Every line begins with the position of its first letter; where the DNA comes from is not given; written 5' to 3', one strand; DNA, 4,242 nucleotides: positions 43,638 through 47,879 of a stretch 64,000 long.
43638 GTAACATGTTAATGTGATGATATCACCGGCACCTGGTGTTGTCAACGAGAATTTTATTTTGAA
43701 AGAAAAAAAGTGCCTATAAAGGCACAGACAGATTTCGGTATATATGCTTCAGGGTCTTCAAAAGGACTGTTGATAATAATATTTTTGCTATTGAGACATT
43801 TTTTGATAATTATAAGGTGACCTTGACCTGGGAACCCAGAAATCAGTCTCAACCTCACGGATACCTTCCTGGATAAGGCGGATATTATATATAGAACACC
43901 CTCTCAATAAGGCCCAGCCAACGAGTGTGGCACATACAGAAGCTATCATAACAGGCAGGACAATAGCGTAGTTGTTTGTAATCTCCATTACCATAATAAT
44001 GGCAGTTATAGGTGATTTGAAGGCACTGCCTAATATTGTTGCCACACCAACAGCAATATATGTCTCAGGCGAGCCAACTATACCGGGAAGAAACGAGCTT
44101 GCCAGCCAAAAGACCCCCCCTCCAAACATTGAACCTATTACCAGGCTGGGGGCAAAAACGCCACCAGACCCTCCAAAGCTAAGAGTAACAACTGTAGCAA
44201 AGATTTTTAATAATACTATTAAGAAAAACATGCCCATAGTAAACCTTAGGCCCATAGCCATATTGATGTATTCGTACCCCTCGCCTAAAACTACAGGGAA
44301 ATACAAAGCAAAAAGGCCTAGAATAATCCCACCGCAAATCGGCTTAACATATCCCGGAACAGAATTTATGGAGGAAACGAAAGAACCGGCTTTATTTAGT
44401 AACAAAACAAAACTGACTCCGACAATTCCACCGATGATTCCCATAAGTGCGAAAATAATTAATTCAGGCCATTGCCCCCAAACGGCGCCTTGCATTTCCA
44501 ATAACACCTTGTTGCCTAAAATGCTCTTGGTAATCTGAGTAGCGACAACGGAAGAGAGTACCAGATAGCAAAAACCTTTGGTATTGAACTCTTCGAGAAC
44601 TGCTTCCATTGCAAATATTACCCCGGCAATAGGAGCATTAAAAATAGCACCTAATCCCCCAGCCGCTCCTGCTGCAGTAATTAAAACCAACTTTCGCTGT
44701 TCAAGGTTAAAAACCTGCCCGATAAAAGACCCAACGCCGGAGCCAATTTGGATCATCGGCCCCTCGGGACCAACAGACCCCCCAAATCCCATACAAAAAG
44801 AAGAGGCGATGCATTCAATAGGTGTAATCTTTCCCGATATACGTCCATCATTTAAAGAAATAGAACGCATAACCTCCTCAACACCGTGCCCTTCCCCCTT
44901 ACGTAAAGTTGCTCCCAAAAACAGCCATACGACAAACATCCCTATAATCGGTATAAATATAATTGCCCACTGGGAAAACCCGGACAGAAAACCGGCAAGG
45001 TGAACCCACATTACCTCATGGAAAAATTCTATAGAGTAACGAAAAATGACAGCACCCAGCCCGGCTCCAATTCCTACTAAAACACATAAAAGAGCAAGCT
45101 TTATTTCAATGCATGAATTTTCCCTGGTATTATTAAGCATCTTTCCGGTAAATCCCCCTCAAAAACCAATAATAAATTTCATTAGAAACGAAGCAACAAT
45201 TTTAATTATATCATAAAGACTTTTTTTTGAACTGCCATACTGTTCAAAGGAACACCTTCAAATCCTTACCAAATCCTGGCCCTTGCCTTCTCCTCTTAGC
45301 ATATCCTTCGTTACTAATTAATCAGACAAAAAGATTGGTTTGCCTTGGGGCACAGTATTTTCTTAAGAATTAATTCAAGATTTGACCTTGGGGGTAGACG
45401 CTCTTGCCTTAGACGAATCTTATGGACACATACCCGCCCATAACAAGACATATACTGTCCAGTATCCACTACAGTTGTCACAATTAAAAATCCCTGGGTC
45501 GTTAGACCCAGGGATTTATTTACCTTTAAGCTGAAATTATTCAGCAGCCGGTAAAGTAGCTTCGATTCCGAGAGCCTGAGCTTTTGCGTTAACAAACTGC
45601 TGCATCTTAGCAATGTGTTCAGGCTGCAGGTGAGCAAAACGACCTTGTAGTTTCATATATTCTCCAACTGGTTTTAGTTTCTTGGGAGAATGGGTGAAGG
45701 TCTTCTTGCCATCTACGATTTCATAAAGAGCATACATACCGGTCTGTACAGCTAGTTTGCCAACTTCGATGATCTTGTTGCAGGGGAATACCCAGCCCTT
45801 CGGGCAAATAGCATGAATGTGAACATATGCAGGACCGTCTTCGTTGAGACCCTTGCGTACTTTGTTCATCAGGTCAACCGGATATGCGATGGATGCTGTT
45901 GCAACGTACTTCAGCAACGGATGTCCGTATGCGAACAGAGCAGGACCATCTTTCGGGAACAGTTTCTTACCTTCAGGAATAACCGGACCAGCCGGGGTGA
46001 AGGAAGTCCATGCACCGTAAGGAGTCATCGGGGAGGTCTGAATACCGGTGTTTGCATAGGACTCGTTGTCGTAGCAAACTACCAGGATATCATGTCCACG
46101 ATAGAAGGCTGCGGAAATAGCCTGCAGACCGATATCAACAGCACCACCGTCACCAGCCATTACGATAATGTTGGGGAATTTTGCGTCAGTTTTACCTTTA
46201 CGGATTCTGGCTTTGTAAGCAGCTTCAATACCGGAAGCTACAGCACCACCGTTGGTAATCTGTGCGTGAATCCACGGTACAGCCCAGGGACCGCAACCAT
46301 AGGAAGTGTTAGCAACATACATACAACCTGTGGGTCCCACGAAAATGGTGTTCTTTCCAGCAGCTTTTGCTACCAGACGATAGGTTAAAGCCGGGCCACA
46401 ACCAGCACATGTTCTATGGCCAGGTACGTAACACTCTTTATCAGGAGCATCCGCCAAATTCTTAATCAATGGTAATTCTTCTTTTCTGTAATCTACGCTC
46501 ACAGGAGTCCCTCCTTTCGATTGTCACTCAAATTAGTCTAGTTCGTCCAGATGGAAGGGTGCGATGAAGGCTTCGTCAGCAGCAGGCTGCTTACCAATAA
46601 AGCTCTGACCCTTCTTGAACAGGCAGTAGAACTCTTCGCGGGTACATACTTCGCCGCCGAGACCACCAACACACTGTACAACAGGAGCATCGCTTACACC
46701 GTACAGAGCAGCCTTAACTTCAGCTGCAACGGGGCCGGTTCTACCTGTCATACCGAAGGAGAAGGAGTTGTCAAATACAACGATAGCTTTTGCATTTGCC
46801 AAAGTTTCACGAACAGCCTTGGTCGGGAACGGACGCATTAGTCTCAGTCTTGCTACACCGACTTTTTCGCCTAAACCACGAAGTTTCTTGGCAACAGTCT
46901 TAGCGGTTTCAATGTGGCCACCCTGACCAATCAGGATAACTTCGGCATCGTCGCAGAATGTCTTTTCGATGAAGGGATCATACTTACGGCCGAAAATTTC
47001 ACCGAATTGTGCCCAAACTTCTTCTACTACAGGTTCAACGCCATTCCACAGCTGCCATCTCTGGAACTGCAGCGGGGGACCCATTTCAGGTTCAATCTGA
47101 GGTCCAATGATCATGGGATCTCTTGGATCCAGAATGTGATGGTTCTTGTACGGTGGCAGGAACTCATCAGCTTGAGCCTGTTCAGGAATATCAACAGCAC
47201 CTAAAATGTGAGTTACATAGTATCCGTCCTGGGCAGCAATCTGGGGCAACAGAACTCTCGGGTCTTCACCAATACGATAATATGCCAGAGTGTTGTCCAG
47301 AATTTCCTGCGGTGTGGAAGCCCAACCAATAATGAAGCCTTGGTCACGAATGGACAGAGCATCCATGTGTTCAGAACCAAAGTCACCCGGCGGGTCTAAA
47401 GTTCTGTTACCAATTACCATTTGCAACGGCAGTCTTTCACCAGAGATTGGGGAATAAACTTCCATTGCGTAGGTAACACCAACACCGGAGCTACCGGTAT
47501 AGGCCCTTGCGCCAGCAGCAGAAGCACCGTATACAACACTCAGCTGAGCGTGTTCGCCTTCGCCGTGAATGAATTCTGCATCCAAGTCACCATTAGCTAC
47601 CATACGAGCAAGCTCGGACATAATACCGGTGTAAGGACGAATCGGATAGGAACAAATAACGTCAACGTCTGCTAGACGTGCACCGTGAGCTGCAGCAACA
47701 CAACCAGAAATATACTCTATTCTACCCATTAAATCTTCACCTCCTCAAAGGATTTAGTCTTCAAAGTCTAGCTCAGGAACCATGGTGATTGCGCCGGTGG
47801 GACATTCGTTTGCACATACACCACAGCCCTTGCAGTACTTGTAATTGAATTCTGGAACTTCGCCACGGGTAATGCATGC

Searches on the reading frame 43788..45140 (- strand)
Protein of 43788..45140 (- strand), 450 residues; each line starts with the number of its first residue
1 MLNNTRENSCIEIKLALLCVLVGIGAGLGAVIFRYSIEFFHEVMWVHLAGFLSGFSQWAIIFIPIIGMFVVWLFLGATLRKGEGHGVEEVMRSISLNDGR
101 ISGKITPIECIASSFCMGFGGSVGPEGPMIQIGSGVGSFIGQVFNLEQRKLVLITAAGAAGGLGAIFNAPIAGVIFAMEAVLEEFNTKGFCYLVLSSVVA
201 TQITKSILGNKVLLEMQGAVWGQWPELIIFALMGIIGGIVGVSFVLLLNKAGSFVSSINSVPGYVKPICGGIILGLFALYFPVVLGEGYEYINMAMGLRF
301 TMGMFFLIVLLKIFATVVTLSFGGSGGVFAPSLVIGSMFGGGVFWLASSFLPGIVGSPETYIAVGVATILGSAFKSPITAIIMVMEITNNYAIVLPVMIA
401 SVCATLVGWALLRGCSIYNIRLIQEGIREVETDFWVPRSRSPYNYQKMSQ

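Call 85: search_protein_families(library=pfam, proteins=[window:43788-45140:-], max_evalue=0.00001)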
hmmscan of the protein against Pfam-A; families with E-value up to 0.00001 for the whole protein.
window:43788-45140:- (450 aa): 1 family
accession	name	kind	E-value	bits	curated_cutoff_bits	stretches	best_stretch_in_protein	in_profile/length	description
PF00654.25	Voltage_CLC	-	1.9e-84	284.2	24.8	1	67-407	2-344/346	Voltage gated chloride channel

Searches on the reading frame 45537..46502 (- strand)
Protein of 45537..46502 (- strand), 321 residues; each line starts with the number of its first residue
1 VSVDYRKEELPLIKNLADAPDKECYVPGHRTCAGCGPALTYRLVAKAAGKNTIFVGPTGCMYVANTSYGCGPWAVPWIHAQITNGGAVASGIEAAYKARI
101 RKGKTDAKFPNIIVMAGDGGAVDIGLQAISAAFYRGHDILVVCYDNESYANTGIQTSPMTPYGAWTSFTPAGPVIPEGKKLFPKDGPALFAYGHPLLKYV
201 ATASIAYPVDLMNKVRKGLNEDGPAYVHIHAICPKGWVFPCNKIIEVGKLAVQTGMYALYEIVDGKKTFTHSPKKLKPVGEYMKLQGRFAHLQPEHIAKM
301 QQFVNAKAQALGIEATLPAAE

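Call 85: search_protein_families(library=pfam, proteins=[window:45537-46502:-], max_evalue=0.00001)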
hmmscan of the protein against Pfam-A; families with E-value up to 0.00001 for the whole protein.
window:45537-46502:- (321 aa): 1 family
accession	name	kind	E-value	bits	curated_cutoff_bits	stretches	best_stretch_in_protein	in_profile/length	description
PF02775.26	TPP_enzyme_C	-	1.2e-14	54.8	21.9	1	70-229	18-151/151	Thiamine pyrophosphate enzyme, C-terminal TPP binding domain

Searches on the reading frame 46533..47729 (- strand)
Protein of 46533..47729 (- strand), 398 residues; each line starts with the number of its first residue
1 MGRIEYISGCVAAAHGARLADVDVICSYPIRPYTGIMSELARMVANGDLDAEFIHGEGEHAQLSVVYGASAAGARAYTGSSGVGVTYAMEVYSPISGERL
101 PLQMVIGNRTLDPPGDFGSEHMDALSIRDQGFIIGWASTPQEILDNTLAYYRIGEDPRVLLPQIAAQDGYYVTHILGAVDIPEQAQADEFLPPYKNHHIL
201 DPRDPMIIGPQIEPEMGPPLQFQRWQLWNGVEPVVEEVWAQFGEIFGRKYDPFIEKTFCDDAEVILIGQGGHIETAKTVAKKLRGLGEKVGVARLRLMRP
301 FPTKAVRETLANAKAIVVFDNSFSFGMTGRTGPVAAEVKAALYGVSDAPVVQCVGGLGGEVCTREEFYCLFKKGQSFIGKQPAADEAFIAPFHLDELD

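Call 85: search_protein_families(library=pfam, proteins=[window:46533-47729:-], max_evalue=0.00001)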
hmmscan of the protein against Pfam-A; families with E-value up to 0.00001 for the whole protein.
window:46533-47729:- (398 aa): 3 families
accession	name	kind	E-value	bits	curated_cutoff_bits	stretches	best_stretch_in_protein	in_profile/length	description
PF01855.24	POR_N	-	3.4e-47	161.6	27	1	15-224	1-215/231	Pyruvate flavodoxin/ferredoxin oxidoreductase, thiamine diP-bdg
PF17147.9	PFOR_II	-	4.8e-24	85.1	27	1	262-366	1-101/102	Pyruvate:ferredoxin oxidoreductase core domain II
PF02780.25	Transketolase_C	-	4.3e-06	27.1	25.9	0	260-353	8-99/124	Transketolase, C-terminal domain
